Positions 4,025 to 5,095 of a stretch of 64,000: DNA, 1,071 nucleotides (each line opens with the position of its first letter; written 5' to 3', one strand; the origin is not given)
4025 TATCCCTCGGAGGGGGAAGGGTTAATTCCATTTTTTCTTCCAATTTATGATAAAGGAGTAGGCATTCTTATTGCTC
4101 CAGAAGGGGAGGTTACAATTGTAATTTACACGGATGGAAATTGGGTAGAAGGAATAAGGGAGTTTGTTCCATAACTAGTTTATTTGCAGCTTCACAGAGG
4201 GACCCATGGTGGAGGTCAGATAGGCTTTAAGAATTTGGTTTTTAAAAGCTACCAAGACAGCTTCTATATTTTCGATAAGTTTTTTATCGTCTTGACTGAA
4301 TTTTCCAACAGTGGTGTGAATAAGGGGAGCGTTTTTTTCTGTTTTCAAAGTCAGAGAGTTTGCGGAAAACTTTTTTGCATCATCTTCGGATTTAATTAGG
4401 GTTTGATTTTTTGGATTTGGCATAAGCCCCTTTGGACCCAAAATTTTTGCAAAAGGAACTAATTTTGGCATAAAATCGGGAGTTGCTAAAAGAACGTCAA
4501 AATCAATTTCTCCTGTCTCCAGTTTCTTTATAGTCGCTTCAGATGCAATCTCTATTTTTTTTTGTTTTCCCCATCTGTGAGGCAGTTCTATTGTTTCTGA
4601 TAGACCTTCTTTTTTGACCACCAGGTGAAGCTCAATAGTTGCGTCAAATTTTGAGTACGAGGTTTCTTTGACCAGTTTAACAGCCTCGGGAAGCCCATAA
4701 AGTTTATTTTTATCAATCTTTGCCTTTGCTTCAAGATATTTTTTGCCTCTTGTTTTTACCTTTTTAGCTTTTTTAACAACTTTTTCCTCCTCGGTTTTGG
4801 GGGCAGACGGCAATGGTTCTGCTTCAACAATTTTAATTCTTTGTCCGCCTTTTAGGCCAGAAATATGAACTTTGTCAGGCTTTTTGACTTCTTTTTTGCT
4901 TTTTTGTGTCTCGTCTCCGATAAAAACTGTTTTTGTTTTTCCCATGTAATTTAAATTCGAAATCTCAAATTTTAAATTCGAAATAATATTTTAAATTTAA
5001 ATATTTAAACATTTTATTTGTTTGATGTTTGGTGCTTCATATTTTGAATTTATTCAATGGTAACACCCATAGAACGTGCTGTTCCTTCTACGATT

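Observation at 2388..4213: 1.75-kb islet bounded by a duplicated rplA 3' end, at the point where rplJ-rplL should follow rplA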

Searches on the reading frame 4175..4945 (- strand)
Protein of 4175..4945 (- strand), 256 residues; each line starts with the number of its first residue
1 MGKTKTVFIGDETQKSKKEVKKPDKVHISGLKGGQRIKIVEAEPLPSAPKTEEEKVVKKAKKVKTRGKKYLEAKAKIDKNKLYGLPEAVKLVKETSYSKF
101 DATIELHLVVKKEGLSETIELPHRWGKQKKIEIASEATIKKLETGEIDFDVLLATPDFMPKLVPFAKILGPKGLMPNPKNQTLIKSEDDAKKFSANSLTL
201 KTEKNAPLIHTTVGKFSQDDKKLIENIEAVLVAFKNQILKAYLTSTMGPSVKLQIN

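Call 7: search_protein_families(library=pfam, proteins=[window:4175-4945:-], max_evalue=0.1)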
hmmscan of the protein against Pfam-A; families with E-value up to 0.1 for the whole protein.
window:4175-4945:- (256 aa): 2 families
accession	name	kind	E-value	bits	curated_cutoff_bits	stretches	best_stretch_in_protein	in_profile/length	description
PF00687.26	Ribosomal_L1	-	3.3e-22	79.5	32.2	1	139-249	80-198/198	Ribosomal protein L1p/L10e family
PF11987.13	IF-2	-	0.042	14.2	27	0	201-241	50-91/117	Translation-initiation factor 2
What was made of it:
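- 4175..4945 (-): rplA (ribosomal protein L1, 256 aa), intact. Pfam Ribosomal_L1 E=3.3e-22 (call 7).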

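Call 8: find_encoding_contigs(protein=window:4175-4945:-, flank=10000, max_places=10)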
Protein window:4175-4945:- (256 aa): 5 contigs read that carry it; 4 places shown.
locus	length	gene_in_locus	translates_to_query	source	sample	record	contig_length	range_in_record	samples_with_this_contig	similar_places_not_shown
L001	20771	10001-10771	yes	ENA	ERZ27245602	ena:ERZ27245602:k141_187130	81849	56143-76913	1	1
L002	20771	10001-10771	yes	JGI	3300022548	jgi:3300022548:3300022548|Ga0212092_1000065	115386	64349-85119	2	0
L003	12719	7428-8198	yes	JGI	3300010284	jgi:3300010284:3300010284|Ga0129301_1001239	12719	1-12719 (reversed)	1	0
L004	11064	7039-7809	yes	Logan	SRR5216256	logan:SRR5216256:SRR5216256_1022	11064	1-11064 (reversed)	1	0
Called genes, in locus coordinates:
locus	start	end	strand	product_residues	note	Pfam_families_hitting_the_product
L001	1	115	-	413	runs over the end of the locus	PF07690:MFS_1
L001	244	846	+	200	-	-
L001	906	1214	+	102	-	-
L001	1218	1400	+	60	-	-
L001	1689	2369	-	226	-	PF01351:RNase_HII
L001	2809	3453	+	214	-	PF13401:AAA_22 (weak), PF00406:ADK, PF13207:AAA_17, PF13238:AAA_18 (weak), PF13671:AAA_33 (weak)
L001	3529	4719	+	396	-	-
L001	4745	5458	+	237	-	-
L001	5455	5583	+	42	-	-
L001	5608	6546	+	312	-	PF01931:NTPase_I-T, PF00293:NUDIX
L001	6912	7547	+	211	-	PF02357:NusG, PF00467:KOW (weak)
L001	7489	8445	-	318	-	PF00535:Glycos_transf_2, PF10111:Glyco_tranf_2_2 (faint), PF13641:Glyco_tranf_2_3, PF13632:Glyco_trans_2_3 (faint)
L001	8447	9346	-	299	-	PF00535:Glycos_transf_2, PF10111:Glyco_tranf_2_2 (faint), PF13641:Glyco_tranf_2_3, PF13712:Glyco_tranf_2_5 (faint), PF13632:Glyco_trans_2_3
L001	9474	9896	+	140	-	PF03946:Ribosomal_L11_N, PF00298:Ribosomal_L11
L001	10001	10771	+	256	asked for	PF00687:Ribosomal_L1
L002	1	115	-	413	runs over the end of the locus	PF07690:MFS_1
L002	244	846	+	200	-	-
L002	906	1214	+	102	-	-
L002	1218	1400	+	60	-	-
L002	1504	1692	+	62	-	PF01165:Ribosomal_S21 (weak)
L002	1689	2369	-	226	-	PF01351:RNase_HII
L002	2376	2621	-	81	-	-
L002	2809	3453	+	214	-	PF13401:AAA_22 (weak), PF00406:ADK, PF13207:AAA_17, PF13238:AAA_18 (weak), PF13671:AAA_33 (weak)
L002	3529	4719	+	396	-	-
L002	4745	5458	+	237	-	-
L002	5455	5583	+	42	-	-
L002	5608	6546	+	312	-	PF01931:NTPase_I-T, PF00293:NUDIX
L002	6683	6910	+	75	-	PF00584:SecE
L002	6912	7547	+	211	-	PF02357:NusG, PF00467:KOW (weak)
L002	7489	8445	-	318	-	PF00535:Glycos_transf_2, PF10111:Glyco_tranf_2_2 (faint), PF13641:Glyco_tranf_2_3, PF13632:Glyco_trans_2_3 (faint)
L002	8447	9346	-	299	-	PF00535:Glycos_transf_2, PF10111:Glyco_tranf_2_2 (faint), PF13641:Glyco_tranf_2_3, PF13712:Glyco_tranf_2_5 (faint), PF13632:Glyco_trans_2_3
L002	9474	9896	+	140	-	PF03946:Ribosomal_L11_N, PF00298:Ribosomal_L11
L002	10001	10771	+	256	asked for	PF00687:Ribosomal_L1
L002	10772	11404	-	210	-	-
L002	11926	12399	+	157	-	-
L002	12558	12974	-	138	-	PF01850:PIN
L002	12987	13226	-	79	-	PF04014:MazE_antitoxin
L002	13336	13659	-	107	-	-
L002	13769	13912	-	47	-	-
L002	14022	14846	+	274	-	-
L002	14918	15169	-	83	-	-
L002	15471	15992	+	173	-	PF00466:Ribosomal_L10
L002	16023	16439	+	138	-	PF16320:Ribosomal_L12_N, PF00542:Ribosomal_L12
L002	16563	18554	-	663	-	-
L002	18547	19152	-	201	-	PF13489:Methyltransf_23, PF05175:MTS, PF13847:Methyltransf_31, PF08241:Methyltransf_11, PF08242:Methyltransf_12, PF13649:Methyltransf_25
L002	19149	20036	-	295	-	PF08443:RimK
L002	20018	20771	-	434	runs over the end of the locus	PF14397:ATPgrasp_ST, PF02655:ATP-grasp_3 (faint), PF08443:RimK (faint)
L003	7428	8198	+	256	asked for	PF00687:Ribosomal_L1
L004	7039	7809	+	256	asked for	PF00687:Ribosomal_L1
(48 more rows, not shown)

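Call 11: find_related_loci(query=window:4175-4945:-, collection=genome_contigs, flank=8000)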
Query window:4175-4945:- (256 aa) in genome_contigs; peptide patterns used: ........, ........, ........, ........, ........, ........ (x = any residue, [..] = any of these).
345 stretches matched a pattern; 68 encode a relative of the query (tblastn E <= 1e-3); 68 distinct loci.
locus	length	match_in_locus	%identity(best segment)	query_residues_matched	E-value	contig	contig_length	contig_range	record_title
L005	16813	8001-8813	62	1-255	2e-98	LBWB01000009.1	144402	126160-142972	MAG: Candidatus Woesebacteria bacterium GW2011_GWB1_39_12 UT24_C0009, whole genome shotgun sequence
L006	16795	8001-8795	60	1-255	7e-96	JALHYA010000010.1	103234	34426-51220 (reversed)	MAG: Patescibacteria group bacterium isolate PFL142 seq_1359331, whole genome shotgun sequence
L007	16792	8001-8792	62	1-255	1e-95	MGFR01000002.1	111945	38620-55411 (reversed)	MAG: Candidatus Woesebacteria bacterium RBG_13_46_13 RBG_13_scaffold_13, whole genome shotgun sequence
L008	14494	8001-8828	58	1-255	3e-95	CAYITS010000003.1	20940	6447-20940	MAG TPA_asm: uncultured Gammaproteobacteria bacterium isolate ERP119705_co3_637 genome assembly, contig: NODE_2871_lengt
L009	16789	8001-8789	58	1-255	2e-93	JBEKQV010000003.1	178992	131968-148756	MAG: Candidatus Microgenomates bacterium isolate SPRUCE 496 SPRUCE_496_3, whole genome shotgun sequence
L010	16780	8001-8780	60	1-255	3e-91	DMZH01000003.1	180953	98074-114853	MAG TPA_asm: Candidatus Woesebacteria bacterium isolate UBA8517 contig_8038, whole genome shotgun sequence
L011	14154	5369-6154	57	1-255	2e-91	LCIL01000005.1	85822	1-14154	MAG: Candidatus Woesebacteria bacterium GW2011_GWA1_44_23 UW47_C0005, whole genome shotgun sequence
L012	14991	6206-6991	58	1-255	3e-90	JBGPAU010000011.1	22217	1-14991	MAG: Patescibacteria group bacterium isolate OBJ_0618_130150_121 k141_3542057_length_22217_cov_13.6026, whole genome sho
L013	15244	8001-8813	58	1-255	2e-89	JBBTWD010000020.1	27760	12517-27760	MAG: Patescibacteria group bacterium isolate H43-bin018_1 H43_bin018_1_000000000020, whole genome shotgun sequence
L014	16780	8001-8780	59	1-255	2e-92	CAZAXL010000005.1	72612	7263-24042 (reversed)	MAG TPA_asm: uncultured Gammaproteobacteria bacterium isolate SRP062349_co2_103 genome assembly, contig: NODE_225_length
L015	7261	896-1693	57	1-255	1e-88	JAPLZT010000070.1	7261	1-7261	MAG: Candidatus Woesebacteria bacterium isolate LacPavin_0920_WC90_MAG_37_8 LacPavin_0920_WC90_scaffold_156962, whole ge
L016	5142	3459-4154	61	26-255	4e-88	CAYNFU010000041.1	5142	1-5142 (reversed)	MAG TPA_asm: uncultured Gammaproteobacteria bacterium isolate SRP050083_co2_220 genome assembly, contig: NODE_15372_leng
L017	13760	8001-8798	54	1-255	2e-88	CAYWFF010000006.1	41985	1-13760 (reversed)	MAG TPA_asm: uncultured Gammaproteobacteria bacterium isolate SRP193661_co1_213 genome assembly, contig: NODE_983_length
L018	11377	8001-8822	56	1-255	4e-88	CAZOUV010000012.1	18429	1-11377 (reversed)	MAG TPA_asm: uncultured Gammaproteobacteria bacterium isolate SRP319275_co4_254 genome assembly, contig: NODE_1674_lengt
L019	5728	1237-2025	55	1-255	9e-88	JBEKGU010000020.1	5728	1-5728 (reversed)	MAG: Candidatus Microgenomates bacterium isolate SPRUCE 260 SPRUCE_260_20, whole genome shotgun sequence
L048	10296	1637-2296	37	66-255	3e-31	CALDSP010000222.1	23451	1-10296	MAG: uncultured Leptospiraceae bacterium isolate L1_Bin_Bin_87_1 genome assembly, contig: c_000001027735, whole genome s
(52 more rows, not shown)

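Call 15: find_homologous_proteins(query=window:4175-4945:-, max_evalue=1e-40)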
Query window:4175-4945:- (256 aa): 2790 proteins with E <= 1e-40 among 8000 candidates; the best 120 are listed.
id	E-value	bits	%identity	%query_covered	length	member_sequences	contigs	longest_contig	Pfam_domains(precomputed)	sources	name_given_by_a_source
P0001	1.1e-155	534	100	100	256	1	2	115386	PF00687.27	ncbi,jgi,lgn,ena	-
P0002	1.5e-103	363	70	100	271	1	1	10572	PF00687.27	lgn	-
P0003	3.5e-96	339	66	100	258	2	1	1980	PF00687.27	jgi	jgi:large subunit ribosomal protein L1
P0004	6.3e-96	338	64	100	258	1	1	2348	PF00687.27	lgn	-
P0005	8.3e-96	338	64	100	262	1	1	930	PF00687.27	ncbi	-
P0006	1.1e-94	334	66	100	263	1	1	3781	PF00687.27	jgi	jgi:large subunit ribosomal protein L1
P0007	2.8e-93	330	62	100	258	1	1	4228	PF00687.27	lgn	-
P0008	1.7e-92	327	67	100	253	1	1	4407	PF00687.27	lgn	-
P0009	4.2e-92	326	66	100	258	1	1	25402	PF00687.27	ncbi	-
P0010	7.6e-92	325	63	100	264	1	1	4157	PF00687.27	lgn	-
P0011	1.2e-91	324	62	100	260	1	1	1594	PF00687.27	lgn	-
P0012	3.5e-91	323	62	100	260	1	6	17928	PF00687.27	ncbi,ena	-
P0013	3.7e-91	323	64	100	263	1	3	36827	PF00687.27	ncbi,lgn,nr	ncbi:50S ribosomal protein L1 [Candidatus Woesebacteria bacterium]|nr:50S ribosomal protein L1 [Cand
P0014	7.5e-91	322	64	100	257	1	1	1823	PF00687.27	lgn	-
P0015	9.1e-91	321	65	100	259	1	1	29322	PF00687.27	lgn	-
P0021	4.0e-90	319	62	100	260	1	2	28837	PF00687.27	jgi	jgi:large subunit ribosomal protein L1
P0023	6.2e-90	319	63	100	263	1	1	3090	PF00687.27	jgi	jgi:large subunit ribosomal protein L1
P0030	1.5e-89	317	61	100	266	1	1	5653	PF00687.27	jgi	jgi:large subunit ribosomal protein L1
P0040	9.8e-89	315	61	100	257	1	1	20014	PF00687.27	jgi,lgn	jgi:large subunit ribosomal protein L1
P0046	2.8e-88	313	64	100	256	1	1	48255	PF00687.27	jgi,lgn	jgi:large subunit ribosomal protein L1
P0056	6.4e-88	312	61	100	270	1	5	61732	PF00687.27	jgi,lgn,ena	jgi:large subunit ribosomal protein L1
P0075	8.9e-87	308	60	100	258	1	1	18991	PF00687.27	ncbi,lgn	ncbi:MAG: 50S ribosomal protein L1 [Patescibacteria group bacterium]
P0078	1.3e-86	308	62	100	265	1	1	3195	PF00687.27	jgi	jgi:large subunit ribosomal protein L1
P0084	2.0e-86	307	63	99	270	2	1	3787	PF00687.27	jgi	jgi:large subunit ribosomal protein L1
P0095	5.6e-86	306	60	100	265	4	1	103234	PF00687.27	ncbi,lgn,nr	ncbi:50S ribosomal protein L1 [Patescibacteria group bacterium]|nr:50S ribosomal protein L1 [Patesci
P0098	7.5e-86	305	62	100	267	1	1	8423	PF00687.27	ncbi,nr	ncbi:50S ribosomal protein L1 [Candidatus Woesebacteria bacterium]|nr:50S ribosomal protein L1 [Cand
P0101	9.2e-86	305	59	100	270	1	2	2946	PF00687.27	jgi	jgi:large subunit ribosomal protein L1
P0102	1.0e-85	305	58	100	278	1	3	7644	PF00687.27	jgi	jgi:large subunit ribosomal protein L1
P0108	1.7e-85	304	58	100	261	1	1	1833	PF00687.27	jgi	jgi:large subunit ribosomal protein L1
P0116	3.8e-85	303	60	92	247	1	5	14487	PF00687.27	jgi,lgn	jgi:large subunit ribosomal protein L1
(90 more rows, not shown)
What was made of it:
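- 4175..4945 (-): 2790 homologues found; the nearest non-self is 70% identical (call 15).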

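Call 34: find_encoding_contigs(protein=P0002, flank=8000, max_places=2)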
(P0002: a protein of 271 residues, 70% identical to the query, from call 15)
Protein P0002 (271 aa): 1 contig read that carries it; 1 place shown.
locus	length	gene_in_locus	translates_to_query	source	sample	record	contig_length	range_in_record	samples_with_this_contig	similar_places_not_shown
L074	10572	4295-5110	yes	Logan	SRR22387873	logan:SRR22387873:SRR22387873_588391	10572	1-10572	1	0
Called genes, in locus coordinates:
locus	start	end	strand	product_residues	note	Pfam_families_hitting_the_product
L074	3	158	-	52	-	?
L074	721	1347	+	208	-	PF02357:NusG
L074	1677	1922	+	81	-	PF04014:MazE_antitoxin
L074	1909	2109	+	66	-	PF01850:PIN (faint)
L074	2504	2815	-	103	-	-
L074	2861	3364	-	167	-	-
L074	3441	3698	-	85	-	-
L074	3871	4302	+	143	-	PF03946:Ribosomal_L11_N, PF00298:Ribosomal_L11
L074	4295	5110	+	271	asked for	PF00687:Ribosomal_L1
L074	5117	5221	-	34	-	-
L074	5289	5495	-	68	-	-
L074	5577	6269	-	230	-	-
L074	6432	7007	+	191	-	PF00466:Ribosomal_L10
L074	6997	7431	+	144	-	PF16320:Ribosomal_L12_N, PF00542:Ribosomal_L12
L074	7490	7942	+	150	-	PF01371:Trp_repressor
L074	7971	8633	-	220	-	-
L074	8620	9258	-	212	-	PF13489:Methyltransf_23, PF05175:MTS (weak), PF13847:Methyltransf_31, PF08241:Methyltransf_11, PF08242:Methyltransf_12, PF13649:Methyltransf_25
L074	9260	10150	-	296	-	PF08443:RimK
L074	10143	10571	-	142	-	?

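Call 46: search_protein_families(library=phrogs, proteins=[L002:14918-15169:-], max_evalue=0.01)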
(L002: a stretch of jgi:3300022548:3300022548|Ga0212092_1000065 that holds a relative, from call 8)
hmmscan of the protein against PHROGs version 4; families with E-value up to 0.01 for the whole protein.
L002:14918-15169:- (83 aa): 0 families

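Call 47: search_protein_families(library=padloc, proteins=[L002:14918-15169:-], max_evalue=0.01)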
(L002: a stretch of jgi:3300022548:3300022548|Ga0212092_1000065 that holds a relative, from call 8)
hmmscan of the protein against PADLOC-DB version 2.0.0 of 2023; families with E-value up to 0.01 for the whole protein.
L002:14918-15169:- (83 aa): 0 families
